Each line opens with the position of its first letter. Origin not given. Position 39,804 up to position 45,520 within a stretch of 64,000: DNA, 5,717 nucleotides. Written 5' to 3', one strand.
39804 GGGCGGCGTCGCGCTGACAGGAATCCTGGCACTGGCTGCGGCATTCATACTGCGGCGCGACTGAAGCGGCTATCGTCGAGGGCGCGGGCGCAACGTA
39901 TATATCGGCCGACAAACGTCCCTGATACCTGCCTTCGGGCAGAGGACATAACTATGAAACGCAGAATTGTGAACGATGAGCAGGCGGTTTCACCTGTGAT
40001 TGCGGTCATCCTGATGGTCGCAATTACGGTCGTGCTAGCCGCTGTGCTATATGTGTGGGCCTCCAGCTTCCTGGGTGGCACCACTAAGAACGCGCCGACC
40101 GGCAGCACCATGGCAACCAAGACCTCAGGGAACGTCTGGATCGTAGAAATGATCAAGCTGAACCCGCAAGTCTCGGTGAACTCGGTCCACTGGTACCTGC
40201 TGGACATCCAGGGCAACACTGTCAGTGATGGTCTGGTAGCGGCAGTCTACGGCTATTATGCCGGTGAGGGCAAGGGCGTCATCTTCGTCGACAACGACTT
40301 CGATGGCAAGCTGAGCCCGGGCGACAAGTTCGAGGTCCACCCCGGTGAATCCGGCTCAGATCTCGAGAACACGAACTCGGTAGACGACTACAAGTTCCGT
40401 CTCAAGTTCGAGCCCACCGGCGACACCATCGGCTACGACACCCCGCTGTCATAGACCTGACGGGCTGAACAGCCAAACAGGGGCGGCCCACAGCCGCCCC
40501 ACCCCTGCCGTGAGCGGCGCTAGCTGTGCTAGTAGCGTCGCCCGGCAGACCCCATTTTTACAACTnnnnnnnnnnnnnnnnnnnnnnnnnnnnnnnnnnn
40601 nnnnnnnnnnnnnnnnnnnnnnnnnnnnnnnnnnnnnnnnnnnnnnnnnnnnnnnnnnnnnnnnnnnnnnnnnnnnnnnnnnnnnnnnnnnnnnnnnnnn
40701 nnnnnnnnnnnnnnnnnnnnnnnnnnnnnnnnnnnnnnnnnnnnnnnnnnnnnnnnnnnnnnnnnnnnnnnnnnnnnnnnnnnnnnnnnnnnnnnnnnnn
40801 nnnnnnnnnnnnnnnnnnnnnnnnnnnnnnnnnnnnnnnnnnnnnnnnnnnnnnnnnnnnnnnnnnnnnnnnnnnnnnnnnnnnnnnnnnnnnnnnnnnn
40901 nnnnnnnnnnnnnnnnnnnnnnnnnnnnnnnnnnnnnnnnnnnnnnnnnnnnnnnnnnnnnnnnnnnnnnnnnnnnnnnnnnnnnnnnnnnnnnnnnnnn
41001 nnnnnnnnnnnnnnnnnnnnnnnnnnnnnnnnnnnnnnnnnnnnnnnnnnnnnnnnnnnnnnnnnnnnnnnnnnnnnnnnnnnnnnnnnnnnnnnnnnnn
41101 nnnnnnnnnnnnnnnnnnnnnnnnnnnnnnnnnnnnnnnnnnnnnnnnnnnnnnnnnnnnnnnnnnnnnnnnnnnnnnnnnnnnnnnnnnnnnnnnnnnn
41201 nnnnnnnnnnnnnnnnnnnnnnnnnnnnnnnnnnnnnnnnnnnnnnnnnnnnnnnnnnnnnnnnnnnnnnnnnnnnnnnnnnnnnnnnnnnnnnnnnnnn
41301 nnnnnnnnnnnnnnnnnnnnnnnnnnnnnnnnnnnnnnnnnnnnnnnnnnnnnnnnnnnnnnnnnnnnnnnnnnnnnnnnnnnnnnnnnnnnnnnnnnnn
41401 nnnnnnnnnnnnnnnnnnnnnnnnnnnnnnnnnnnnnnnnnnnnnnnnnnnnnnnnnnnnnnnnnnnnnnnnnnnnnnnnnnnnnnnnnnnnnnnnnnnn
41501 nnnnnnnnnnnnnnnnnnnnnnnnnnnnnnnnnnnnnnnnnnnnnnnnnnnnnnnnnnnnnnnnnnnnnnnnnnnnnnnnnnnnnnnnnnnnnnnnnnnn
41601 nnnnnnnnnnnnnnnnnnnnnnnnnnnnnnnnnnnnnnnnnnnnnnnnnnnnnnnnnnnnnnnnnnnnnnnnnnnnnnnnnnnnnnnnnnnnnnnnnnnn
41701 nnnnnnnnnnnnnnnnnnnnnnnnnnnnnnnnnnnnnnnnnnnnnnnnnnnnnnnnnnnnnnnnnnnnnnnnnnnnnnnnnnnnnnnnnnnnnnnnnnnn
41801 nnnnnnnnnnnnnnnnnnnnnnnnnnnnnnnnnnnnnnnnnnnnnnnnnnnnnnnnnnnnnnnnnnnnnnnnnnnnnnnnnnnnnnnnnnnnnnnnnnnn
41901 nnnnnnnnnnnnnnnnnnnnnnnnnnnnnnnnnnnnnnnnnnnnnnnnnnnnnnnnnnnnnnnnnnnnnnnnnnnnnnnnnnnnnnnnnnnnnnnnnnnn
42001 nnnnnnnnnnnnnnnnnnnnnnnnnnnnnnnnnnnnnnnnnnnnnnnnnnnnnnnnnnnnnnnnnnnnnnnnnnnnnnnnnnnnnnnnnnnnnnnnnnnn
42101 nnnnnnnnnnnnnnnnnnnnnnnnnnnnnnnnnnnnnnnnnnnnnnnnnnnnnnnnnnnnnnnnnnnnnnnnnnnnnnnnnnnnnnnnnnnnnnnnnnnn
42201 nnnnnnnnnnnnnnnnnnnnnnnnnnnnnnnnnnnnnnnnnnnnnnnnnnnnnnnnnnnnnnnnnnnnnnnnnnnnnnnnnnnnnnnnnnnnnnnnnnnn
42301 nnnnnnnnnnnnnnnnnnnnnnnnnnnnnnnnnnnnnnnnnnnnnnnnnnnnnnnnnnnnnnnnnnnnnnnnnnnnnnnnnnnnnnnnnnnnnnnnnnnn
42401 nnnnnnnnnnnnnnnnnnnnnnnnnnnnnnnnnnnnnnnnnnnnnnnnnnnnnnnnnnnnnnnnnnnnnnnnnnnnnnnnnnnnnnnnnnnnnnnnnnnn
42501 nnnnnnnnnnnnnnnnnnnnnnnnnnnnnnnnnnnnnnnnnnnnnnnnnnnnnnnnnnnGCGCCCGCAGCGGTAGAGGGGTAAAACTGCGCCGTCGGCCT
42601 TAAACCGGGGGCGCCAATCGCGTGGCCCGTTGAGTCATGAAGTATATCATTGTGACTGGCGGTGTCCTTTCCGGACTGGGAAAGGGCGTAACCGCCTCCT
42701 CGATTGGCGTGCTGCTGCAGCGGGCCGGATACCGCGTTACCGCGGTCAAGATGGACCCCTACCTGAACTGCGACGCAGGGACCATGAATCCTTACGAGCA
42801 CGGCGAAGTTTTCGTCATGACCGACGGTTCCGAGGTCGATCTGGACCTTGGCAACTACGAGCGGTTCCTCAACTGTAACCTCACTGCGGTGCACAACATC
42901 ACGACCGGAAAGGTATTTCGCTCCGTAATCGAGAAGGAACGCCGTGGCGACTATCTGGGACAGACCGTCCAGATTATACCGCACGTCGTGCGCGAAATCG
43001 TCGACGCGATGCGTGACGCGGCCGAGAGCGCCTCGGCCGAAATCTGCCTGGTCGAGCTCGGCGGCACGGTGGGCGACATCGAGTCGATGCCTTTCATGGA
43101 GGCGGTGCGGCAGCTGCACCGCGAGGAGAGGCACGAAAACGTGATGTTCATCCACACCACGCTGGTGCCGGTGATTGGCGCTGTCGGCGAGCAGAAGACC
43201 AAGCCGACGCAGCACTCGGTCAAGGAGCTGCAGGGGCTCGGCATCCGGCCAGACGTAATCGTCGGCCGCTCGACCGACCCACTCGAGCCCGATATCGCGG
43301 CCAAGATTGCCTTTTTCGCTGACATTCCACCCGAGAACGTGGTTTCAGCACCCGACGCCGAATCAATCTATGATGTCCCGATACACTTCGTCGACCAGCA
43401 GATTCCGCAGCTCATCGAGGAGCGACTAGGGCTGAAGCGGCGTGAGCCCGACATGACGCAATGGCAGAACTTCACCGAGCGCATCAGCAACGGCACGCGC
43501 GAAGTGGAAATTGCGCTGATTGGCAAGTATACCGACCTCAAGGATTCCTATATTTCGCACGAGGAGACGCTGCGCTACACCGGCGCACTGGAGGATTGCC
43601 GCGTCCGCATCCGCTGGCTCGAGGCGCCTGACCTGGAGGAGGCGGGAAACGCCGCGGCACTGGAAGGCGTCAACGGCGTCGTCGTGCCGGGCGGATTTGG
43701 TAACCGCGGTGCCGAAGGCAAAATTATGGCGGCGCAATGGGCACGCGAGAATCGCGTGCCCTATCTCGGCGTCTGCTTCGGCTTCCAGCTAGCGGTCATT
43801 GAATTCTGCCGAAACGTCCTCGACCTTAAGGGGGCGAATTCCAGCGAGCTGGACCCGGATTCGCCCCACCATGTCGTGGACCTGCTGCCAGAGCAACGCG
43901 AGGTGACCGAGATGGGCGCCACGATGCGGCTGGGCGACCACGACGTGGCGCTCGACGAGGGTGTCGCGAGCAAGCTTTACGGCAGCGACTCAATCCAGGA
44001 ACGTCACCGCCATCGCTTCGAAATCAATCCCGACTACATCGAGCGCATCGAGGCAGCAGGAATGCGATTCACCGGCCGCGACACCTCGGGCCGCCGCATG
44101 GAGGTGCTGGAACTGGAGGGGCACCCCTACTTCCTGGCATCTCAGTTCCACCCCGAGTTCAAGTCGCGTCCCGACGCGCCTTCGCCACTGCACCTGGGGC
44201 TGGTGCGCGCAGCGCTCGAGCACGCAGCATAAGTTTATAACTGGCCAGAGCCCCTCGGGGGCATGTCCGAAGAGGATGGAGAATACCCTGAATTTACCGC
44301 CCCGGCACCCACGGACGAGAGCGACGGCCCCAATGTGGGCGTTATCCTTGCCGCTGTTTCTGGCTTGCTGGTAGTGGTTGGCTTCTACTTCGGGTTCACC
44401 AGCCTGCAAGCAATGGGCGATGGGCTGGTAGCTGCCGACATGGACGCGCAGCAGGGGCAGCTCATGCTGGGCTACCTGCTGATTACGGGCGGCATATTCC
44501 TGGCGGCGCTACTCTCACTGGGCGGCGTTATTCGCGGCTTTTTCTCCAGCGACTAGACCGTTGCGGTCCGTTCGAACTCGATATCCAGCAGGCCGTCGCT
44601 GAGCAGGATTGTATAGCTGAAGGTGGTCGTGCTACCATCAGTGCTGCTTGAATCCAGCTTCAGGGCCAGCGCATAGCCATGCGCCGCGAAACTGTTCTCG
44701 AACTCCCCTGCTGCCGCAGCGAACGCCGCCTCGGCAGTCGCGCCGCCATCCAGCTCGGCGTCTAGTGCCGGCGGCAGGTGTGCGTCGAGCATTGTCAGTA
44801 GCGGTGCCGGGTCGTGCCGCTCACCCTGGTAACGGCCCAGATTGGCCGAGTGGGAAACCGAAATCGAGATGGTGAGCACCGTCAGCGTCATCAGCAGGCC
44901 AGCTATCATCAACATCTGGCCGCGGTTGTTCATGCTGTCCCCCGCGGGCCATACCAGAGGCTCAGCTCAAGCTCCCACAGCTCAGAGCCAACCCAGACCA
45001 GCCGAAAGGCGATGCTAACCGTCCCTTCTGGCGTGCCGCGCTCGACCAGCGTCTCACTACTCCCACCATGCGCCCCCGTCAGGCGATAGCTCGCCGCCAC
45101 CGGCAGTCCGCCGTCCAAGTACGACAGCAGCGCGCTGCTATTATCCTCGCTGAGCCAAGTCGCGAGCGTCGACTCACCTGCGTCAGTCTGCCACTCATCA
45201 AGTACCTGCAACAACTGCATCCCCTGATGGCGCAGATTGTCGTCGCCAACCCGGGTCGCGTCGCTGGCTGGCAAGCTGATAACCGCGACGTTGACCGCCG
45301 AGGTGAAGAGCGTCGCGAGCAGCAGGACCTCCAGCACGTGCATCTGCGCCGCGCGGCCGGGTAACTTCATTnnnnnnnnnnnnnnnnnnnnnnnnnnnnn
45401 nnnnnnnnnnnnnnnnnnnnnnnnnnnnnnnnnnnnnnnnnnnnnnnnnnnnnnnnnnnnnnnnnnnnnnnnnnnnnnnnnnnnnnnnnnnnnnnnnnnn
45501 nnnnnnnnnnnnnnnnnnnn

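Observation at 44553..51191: Lower-GC Tad/FlaI-FlaJ-like type IV pilus operon with split platform proteins and an ATPase carrying a long C-terminal low-complexity extension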

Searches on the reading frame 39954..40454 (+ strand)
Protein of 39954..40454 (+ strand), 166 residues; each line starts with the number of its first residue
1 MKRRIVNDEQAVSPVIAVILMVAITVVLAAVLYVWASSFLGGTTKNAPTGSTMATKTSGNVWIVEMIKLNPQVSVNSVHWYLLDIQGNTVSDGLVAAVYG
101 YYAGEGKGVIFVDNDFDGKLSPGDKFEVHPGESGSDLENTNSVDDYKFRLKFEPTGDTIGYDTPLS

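Call 24: search_protein_families(library=pfam, proteins=[window:39954-40454:+], max_evalue=0.01)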
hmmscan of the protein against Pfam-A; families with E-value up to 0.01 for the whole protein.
window:39954-40454:+ (166 aa): 1 family
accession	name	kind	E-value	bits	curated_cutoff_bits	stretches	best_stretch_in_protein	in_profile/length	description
PF07790.16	Pilin_N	-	4.2e-10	40.8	25.2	1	10-58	1-49/78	Archaeal Type IV pilin, N-terminal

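Call 89: find_homologous_proteins(query=window:39954-40454:+, max_evalue=0.001)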
Query window:39954-40454:+ (166 aa): 4099 proteins with E <= 0.001 among 5213 candidates; the best 120 are listed.
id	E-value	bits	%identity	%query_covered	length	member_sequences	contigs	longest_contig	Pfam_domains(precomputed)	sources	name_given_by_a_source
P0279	3.1e-102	357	97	100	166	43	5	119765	PF07790.17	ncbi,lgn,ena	-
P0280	1.5e-83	296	78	100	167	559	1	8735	PF07790.17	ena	-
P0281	1.7e-82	293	81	99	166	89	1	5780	PF07790.17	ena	-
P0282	5.9e-81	288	78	99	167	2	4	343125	PF07790.17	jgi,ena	jgi:flagellin-like protein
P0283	6.0e-80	285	77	100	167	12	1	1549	PF07790.17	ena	-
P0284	2.1e-79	283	77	99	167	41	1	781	PF07790.17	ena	-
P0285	9.4e-79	281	75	100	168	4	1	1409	PF07790.17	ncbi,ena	-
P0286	2.4e-78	279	75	100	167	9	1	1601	PF07790.17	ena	-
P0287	4.6e-78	279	75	100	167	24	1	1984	PF07790.17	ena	-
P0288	2.1e-77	276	75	100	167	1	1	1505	PF07790.17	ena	-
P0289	3.5e-77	276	75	100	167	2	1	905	PF07790.17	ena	-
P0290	4.8e-77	275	75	100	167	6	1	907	PF07790.17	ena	-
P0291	4.9e-77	275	75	99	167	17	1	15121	PF07790.17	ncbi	-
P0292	7.6e-77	275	74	99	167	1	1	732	PF07790.17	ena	-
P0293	1.0e-76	274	75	98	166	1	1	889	PF07790.17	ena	-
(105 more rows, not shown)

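Call 90: find_encoding_contigs(protein=P0282, flank=8000, max_places=2)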
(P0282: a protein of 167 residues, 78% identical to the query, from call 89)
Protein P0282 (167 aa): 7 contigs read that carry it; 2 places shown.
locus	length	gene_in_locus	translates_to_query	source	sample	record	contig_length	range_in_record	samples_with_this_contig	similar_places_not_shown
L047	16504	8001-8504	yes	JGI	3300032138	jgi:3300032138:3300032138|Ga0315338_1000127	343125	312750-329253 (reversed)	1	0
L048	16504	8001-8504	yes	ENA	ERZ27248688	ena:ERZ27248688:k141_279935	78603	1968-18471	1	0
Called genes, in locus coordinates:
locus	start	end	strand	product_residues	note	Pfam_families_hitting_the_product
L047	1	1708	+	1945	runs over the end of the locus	PF17802:SpaA (faint), PF00801:PKD, PF18911:PKD_4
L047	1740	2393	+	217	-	PF00154:RecA_N (weak), PF03796:DnaB_C (faint), PF06745:ATPase, PF08423:Rad51, PF13481:AAA_25, PF13401:AAA_22 (weak), PF05707:Zot (weak), PF13479:AAA_24 (weak)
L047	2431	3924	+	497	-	PF02074:Peptidase_M32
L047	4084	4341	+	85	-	-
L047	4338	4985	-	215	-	PF00300:His_Phos_1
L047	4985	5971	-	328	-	PF07521:RMMBL (weak)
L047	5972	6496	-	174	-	-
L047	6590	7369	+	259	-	PF01022:HTH_5, PF12840:HTH_20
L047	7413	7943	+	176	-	-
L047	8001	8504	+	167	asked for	PF07790:Pilin_N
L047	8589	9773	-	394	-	PF01909:NTP_transf_2, PF09249:tRNA_NucTransf2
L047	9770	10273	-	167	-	-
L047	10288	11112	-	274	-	PF13183:Fer4_8 (faint), PF12797:Fer4_2 (faint), PF12837:Fer4_6 (faint), PF13237:Fer4_10 (weak), PF12838:Fer4_7 (weak), PF12838:Fer4_7, PF14697:Fer4_21, PF00037:Fer4 (weak), +5 more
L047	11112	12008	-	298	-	PF02754:CCG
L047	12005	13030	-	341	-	PF12838:Fer4_7 (faint), PF14697:Fer4_21 (faint), PF25160:LdpA_Fe-S-bd (faint), PF12797:Fer4_2 (faint), PF13183:Fer4_8, PF13187:Fer4_9, PF13237:Fer4_10, PF13534:Fer4_17 (weak)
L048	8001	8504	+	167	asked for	PF07790:Pilin_N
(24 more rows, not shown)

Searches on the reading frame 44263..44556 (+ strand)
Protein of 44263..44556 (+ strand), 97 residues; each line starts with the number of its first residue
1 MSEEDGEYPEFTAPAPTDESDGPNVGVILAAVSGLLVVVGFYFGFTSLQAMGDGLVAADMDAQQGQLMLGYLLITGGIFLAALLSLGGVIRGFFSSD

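Call 3: search_protein_families(library=pfam, proteins=[window:44263-44556:+], max_evalue=1)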
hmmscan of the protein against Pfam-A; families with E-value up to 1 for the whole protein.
window:44263-44556:+ (97 aa): 2 families
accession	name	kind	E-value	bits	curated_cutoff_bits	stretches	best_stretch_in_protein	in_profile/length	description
PF07284.16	BCHF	-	0.2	12.2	25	1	18-81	10-72/139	2-vinyl bacteriochlorophyllide hydratase (BCHF)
PF24002.1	DUF7318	-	0.26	11.8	27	1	1-83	1-73/128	Family of unknown function (DUF7318)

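Call 4: search_protein_families(library=ncbifam, proteins=[window:44263-44556:+], max_evalue=1)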
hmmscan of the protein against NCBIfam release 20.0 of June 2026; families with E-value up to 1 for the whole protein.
window:44263-44556:+ (97 aa): 0 families

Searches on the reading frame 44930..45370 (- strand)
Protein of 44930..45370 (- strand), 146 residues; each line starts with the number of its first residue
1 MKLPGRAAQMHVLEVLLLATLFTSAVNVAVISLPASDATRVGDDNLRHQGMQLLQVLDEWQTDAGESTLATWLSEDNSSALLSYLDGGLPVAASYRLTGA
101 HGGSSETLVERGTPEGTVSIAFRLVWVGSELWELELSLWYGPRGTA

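Call 3: search_protein_families(library=pfam, proteins=[window:44930-45370:-], max_evalue=1)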
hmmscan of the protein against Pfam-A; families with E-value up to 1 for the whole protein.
window:44930-45370:- (146 aa): 0 families

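Call 4: search_protein_families(library=ncbifam, proteins=[window:44930-45370:-], max_evalue=1)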
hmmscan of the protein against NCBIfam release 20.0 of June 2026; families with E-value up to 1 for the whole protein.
window:44930-45370:- (146 aa): 1 family
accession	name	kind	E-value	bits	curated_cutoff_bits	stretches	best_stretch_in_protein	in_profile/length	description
NF043014.1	DArabDhDalD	equivalog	0.03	13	600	1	36-78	151-193/452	D-arabinitol 4-dehydrogenase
